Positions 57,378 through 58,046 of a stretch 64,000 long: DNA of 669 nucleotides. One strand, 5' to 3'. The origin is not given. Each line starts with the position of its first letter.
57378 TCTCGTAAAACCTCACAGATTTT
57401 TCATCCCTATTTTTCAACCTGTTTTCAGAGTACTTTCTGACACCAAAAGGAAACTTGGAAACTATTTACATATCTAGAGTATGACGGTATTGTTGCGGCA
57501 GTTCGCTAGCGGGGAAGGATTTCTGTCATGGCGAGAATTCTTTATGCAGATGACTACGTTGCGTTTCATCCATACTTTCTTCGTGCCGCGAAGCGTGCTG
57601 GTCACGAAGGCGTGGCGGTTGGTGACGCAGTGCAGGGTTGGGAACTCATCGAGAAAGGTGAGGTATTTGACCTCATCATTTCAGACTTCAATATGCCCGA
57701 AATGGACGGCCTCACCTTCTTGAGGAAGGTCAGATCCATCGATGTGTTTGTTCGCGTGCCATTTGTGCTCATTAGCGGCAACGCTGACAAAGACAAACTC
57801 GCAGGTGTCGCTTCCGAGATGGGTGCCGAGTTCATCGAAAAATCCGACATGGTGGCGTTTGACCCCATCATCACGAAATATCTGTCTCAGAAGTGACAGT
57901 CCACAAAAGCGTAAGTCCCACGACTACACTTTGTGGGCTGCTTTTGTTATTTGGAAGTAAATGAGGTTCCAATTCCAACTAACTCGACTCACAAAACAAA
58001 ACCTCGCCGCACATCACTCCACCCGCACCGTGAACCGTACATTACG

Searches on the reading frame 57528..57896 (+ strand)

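Call 75: search_protein_families(library=pfam, proteins=[window:57528-57896:+], max_evalue=0.01)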
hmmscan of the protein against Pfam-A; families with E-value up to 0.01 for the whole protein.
window:57528-57896:+ (122 aa): 1 family
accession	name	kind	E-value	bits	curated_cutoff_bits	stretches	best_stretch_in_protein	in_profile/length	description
PF00072.30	Response_reg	-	1.5e-11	44.9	30.2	1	4-105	1-99/111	Response regulator receiver domain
